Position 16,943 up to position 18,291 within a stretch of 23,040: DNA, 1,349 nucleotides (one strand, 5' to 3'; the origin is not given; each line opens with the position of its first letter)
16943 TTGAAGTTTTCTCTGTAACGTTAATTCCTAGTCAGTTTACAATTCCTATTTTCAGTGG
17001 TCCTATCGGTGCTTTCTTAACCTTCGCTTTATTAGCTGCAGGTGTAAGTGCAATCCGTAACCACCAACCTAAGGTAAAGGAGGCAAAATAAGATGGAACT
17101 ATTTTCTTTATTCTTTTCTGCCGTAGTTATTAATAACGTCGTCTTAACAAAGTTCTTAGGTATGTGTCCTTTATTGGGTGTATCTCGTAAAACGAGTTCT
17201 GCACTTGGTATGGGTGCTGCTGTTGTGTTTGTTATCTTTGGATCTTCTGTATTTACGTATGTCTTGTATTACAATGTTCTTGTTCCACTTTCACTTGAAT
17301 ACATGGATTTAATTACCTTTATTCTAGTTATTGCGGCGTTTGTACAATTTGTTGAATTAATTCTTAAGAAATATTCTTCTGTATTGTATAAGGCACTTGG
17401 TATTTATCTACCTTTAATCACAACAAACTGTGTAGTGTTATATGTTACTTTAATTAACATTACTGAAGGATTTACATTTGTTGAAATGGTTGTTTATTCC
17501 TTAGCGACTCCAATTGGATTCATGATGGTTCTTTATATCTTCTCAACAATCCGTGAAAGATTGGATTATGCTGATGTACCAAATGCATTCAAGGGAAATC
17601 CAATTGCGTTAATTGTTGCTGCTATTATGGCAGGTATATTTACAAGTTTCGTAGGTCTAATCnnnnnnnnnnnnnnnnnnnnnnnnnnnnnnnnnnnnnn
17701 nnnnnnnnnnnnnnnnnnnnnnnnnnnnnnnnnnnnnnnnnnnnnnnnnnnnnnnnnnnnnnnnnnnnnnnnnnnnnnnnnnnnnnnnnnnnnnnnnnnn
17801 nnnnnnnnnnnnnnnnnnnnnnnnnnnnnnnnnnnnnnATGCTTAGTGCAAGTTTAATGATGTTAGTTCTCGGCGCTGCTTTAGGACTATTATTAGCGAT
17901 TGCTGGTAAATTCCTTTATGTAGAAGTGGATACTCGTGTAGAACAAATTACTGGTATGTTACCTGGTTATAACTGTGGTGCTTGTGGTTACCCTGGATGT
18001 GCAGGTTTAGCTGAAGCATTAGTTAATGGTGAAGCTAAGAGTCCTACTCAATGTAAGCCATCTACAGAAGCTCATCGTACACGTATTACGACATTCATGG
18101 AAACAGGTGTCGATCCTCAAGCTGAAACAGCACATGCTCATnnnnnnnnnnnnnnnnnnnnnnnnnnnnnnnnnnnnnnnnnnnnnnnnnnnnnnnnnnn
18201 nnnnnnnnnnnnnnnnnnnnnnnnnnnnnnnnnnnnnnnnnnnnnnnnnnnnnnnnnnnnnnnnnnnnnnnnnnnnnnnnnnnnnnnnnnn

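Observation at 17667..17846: Unannotated Cys-rich single-pass membrane ORF inserted between rnfA and rnfB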

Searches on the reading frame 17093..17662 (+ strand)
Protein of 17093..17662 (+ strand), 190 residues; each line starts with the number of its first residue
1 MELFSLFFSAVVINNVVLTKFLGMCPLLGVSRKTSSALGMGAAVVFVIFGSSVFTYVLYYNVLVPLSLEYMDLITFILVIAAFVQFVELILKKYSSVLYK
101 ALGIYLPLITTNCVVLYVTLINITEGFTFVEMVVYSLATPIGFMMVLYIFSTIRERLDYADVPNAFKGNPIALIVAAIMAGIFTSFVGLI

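Call 3: search_protein_families(library=pfam, proteins=[window:17093-17662:+], max_evalue=1)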
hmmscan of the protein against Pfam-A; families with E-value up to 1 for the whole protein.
window:17093-17662:+ (190 aa): 1 family
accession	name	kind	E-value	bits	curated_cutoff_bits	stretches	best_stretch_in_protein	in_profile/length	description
PF02508.19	Rnf-Nqr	-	4.6e-52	177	23.8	1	4-190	2-174/174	Rnf-Nqr subunit, membrane protein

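Call 4: search_protein_families(library=ncbifam, proteins=[window:17093-17662:+], max_evalue=1)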
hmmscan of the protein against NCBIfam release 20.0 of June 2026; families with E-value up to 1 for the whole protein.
window:17093-17662:+ (190 aa): 11 families
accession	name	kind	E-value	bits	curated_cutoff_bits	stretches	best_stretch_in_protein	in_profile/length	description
TIGR01943.1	rnfA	subfamily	1.6e-67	227.6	229.3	1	1-190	1-190/190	RnfABCDGE type electron transport complex subunit A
NF003481.0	PRK05151.1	equivalog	3.5e-63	213.3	240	1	3-190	4-191/193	electron transport complex subunit RsxA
NF041835.1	rnfA_Methano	equivalog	5e-55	187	300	1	3-189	6-192/195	Rnf electron transport complex subunit RnfA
TIGR01940.1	nqrE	equivalog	3.2e-44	151.7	247.55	1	2-189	2-199/200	NADH:ubiquinone reductase (Na(+)-transporting) subunit E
NF002200.0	PRK01061.1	equivalog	2e-41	142.2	351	1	2-189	10-209/250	Na(+)-translocating NADH-quinone reductase subunit E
NF009108.0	PRK12456.1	equivalog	5.1e-32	111.6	398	1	4-189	6-197/199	Na(+)-translocating NADH-quinone reductase subunit E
NF009070.0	PRK12405.1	subfamily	1.7e-25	89.5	184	1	3-157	4-152/231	electron transport complex subunit RsxE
TIGR01948.1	rnfE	subfamily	1.5e-23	83.4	213.4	1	6-160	3-151/196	RnfABCDGE type electron transport complex subunit E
NF041839.1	rnfE_Methano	equivalog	1.8e-20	73.7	350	1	4-162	3-155/203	Rnf electron transport complex subunit RnfE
NF006777.0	PRK09292.1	equivalog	1.6e-15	57.4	235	1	5-157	9-155/209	NADH:ubiquinone reductase (Na(+)-transporting) subunit D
TIGR01939.1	nqrD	equivalog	5e-15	55.9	244.85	1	5-158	8-155/207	NADH:ubiquinone reductase (Na(+)-transporting) subunit D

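Call 7: find_related_loci(query=window:17093-17662:+, collection=genome_contigs, flank=6000)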
Query window:17093-17662:+ (190 aa) in genome_contigs; peptide patterns used: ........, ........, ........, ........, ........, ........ (x = any residue, [..] = any of these).
194 stretches matched a pattern; 146 encode a relative of the query (tblastn E <= 1e-3); the best 80 are kept; 80 distinct loci.
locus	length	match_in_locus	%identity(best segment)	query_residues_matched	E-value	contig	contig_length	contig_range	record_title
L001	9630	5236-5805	98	1-190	7e-119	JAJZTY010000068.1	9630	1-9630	MAG: Bacillota bacterium isolate SKS3.bin96 NODE_11900_length_9630_cov_4.996422, whole genome shotgun sequence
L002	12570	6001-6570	96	1-190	3e-117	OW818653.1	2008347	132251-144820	metagenome genome assembly, chromosome: 1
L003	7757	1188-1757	96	1-190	3e-117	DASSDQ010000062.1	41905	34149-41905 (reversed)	MAG TPA_asm: Erysipelotrichaceae bacterium isolate SMAG_U955 k141_1291067, whole genome shotgun sequence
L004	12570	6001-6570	92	1-190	2e-110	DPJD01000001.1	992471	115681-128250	MAG TPA_asm: Erysipelotrichaceae bacterium isolate UBA8511 contig_40271, whole genome shotgun sequence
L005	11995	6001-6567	91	1-189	3e-109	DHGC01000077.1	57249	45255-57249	MAG TPA_asm: Erysipelotrichaceae bacterium UBA4808 UBA4808_contig_15792, whole genome shotgun sequence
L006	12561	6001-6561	81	4-190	2e-99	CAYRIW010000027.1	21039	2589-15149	MAG TPA_asm: uncultured Erysipelotrichaceae bacterium isolate SRP192927_co1_584 genome assembly, contig: NODE_4942_lengt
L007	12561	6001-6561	81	4-190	1e-99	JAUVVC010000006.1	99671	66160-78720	MAG: Erysipelotrichaceae bacterium isolate CSMAG_1154 CSMAG_1154_k127_4284598_length_99671_cov_17.9994, whole genome sho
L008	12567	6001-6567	79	2-190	1e-96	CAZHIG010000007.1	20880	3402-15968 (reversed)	MAG TPA_asm: uncultured Erysipelotrichaceae bacterium isolate SRP294416_co1_650 genome assembly, contig: NODE_4959_lengt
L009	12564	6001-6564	81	3-190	9e-96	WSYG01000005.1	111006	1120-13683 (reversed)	MAG: Erysipelotrichaceae bacterium isolate X3_MetaBAT.3 scaffold_459, whole genome shotgun sequence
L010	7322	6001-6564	81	3-190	2e-95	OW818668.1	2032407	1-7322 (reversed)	metagenome genome assembly, chromosome: 1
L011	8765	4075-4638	80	3-190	4e-95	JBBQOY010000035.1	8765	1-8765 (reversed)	MAG: Erysipelotrichales bacterium isolate Co_metawrap_154 Cmw_154_k141_1614986_length_8765_cov_17.9842, whole genome sho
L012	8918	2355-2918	79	3-190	5e-95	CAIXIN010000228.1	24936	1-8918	uncultured bacterium isolate Loclat_bin-03787 genome assembly, contig: bin-03787:228/284, whole genome shotgun sequence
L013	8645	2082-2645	79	3-190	5e-95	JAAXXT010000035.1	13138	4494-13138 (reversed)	MAG: Erysipelotrichaceae bacterium isolate W9_Combined_metabat2_129 W9_Combined_metabat2_129_NODE_2603, whole genome sho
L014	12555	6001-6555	81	6-190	2e-94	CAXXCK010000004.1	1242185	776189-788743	MAG: Erysipelotrichaceae bacterium isolate b76e8e24-d245-4307-a20e-d676278d155c genome assembly, contig: contig_4, whole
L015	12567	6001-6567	73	2-190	1e-88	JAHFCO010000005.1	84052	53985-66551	MAG: Bacillota bacterium isolate nzgw223 NODE_145_length_84053_cov_4.044643, whole genome shotgun sequence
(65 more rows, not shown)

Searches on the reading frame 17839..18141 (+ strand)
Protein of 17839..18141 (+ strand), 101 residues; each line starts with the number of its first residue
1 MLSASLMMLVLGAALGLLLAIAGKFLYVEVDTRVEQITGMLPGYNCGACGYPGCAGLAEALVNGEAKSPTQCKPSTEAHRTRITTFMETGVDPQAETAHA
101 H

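Call 3: search_protein_families(library=pfam, proteins=[window:17839-18141:+], max_evalue=1)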
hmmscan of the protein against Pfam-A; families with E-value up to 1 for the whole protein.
window:17839-18141:+ (101 aa): 2 families
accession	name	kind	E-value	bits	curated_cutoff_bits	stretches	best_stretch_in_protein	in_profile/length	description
PF04060.18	FeS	-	7e-14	51.7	23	1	41-74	1-33/33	Putative Fe-S cluster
PF10941.13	DUF2620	-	0.18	12.5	25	1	43-91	45-94/115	Protein of unknown function DUF2620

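Call 4: search_protein_families(library=ncbifam, proteins=[window:17839-18141:+], max_evalue=1)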
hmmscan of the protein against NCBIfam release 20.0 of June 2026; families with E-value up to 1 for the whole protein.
window:17839-18141:+ (101 aa): 15 families
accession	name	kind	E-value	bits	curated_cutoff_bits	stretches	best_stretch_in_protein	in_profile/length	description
TIGR01944.1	rnfB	subfamily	5.5e-19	68.5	68.7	1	2-95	5-96/190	RnfABCDGE type electron transport complex subunit B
NF005503.0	PRK07118.1-2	equivalog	8e-18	64.7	252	1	5-84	6-85/292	RnfABCDGE type electron transport complex subunit B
NF003475.0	PRK05113.1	equivalog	3.5e-16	59.6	203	1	4-97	7-98/190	electron transport complex subunit RsxB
NF005505.0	PRK07118.1-4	equivalog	2.1e-15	57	378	1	8-67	14-73/265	Fe-S cluster domain-containing protein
NF041836.1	rnfB_Methano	equivalog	7.7e-15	55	445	1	9-67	15-73/265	Rnf electron transport complex subunit RnfB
NF005506.0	PRK07118.1-5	equivalog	1.2e-13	51.1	388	1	11-75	16-79/279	Fe-S cluster domain-containing protein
NF005504.0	PRK07118.1-3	equivalog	1.4e-13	50.8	437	1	3-87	6-90/293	Fe-S cluster domain-containing protein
NF005415.0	PRK06991.1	equivalog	7.6e-08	32.3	281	1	30-91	4-64/284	electron transport complex subunit RsxB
NF006446.0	PRK08764.1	equivalog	9.7e-08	32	220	1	31-88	6-62/139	Rnf electron transport complex subunit RnfB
NF011065.0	PRK14494.1-4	equivalog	1.1e-06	28.2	287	1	39-74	161-195/244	putative molybdopterin-guanine dinucleotide biosynthesis protein MobB/FeS domain-containing protein protein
NF003195.0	PRK04165.1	equivalog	9.2e-06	24.8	306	1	37-87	8-57/450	acetyl-CoA decarbonylase/synthase complex subunit gamma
NF011063.0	PRK14494.1-2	equivalog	0.00046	20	258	1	37-83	138-183/227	putative molybdopterin-guanine dinucleotide biosynthesis protein MobB/FeS domain-containing protein protein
NF004859.0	PRK06214.1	equivalog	0.001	17.8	432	1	44-87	99-141/539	sulfite reductase subunit alpha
NF011064.0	PRK14494.1-3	equivalog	0.0044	16.4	418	1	33-72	152-189/244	putative molybdopterin-guanine dinucleotide biosynthesis protein MobB/FeS domain-containing protein protein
NF011062.0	PRK14494.1-1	equivalog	0.031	13.8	323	1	40-68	144-173/231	putative molybdopterin-guanine dinucleotide biosynthesis protein MobB/FeS domain-containing protein protein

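Call 23: search_solved_structures(query=window:17839-18141:+, max_evalue=0.001, show_alignments=2)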
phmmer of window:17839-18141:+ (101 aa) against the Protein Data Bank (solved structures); distinct sequences matched with E-value up to 0.001: 3.
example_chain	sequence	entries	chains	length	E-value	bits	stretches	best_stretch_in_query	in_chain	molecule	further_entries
7zc6_B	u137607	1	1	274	9.7e-14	54.6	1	8-93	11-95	RnfB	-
8ahx_B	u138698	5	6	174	3.5e-11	46.4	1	1-86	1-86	Ion-translocating oxidoreductase complex subunit B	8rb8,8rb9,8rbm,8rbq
9eri_B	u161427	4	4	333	5e-09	39.5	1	8-67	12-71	Na(+)-translocating ferredoxin:NAD(+) oxidoreductase complex subunit B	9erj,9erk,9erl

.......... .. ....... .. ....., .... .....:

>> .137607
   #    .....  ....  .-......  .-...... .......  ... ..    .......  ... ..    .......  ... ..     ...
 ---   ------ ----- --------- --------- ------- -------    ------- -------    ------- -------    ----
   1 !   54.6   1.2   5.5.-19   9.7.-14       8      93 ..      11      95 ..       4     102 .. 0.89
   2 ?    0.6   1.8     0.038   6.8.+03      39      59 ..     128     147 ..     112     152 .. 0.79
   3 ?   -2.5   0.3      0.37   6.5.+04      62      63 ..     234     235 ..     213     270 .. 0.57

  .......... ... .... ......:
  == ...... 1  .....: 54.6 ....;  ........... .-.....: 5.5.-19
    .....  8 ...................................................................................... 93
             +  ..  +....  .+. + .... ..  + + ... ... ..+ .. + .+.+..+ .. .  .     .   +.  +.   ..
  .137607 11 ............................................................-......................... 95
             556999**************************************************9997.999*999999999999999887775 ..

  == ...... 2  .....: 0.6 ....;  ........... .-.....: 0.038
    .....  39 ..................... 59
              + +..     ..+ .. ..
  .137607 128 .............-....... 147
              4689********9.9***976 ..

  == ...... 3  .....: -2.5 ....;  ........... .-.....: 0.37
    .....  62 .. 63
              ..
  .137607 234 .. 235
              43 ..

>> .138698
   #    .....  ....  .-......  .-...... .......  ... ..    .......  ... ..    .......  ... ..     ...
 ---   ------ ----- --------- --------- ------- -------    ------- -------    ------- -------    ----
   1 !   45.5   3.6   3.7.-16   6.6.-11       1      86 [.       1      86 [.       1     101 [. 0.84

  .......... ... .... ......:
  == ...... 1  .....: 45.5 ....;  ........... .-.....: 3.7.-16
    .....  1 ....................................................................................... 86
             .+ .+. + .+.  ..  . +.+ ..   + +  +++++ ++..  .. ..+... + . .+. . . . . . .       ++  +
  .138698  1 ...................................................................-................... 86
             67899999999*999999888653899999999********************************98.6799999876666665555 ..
